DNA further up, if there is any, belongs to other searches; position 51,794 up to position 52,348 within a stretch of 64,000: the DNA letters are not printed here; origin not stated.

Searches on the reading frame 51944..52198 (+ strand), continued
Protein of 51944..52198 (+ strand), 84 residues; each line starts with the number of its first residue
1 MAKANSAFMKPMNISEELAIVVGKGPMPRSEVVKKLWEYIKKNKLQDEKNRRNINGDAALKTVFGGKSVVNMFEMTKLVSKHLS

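Call 26: find_encoding_contigs(protein=P0061, flank=1500, max_places=10)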
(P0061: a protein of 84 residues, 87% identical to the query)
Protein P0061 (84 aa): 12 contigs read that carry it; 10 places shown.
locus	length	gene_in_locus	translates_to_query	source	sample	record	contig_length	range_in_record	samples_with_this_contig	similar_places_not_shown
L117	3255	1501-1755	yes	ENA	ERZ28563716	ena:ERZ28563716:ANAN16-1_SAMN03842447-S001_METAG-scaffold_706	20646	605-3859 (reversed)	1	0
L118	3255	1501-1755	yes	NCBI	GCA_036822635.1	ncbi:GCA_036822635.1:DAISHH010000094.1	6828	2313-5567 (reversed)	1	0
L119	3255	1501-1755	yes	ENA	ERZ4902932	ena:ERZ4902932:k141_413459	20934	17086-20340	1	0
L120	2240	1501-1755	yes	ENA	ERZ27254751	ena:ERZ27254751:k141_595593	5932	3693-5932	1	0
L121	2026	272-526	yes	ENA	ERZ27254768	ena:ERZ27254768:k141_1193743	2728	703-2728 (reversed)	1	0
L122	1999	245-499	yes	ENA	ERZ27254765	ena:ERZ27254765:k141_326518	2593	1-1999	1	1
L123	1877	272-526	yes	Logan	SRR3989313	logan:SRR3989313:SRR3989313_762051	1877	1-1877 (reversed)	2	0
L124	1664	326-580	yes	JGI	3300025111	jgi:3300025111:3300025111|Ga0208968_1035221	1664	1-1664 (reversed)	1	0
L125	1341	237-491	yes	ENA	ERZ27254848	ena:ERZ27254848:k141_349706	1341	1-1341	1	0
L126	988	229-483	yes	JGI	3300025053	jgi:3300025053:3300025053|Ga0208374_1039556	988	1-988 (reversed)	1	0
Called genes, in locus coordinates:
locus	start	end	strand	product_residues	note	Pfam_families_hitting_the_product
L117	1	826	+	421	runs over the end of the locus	PF00464:SHMT, PF00155:Aminotran_1_2, PF01212:Beta_elim_lyase (weak)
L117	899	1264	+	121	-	-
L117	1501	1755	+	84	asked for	PF02201:SWIB, PF26291:SWIB_eIF2D (weak)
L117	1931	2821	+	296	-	PF10473:CENP-F_leu_zip (weak)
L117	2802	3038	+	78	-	-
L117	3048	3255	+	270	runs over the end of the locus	?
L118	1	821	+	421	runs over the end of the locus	PF00464:SHMT, PF00155:Aminotran_1_2, PF01212:Beta_elim_lyase (weak)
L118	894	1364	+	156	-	-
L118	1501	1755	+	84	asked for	PF02201:SWIB, PF26291:SWIB_eIF2D (weak)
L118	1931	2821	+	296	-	PF10473:CENP-F_leu_zip (weak)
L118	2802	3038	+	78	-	-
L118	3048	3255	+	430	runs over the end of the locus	PF00275:EPSP_synthase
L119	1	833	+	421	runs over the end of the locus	PF00464:SHMT, PF00155:Aminotran_1_2, PF01212:Beta_elim_lyase (weak)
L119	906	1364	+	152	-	PF22811:Zn_ribbon_NrdR, PF03477:ATP-cone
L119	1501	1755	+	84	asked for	PF02201:SWIB, PF26291:SWIB_eIF2D (weak)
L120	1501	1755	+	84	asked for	PF02201:SWIB, PF26291:SWIB_eIF2D (weak)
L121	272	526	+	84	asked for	PF02201:SWIB, PF26291:SWIB_eIF2D (weak)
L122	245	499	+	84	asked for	PF02201:SWIB, PF26291:SWIB_eIF2D (weak)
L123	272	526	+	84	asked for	PF02201:SWIB, PF26291:SWIB_eIF2D (weak)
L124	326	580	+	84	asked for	PF02201:SWIB, PF26291:SWIB_eIF2D (weak)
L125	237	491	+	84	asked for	PF02201:SWIB, PF26291:SWIB_eIF2D (weak)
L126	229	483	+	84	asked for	PF02201:SWIB, PF26291:SWIB_eIF2D (weak)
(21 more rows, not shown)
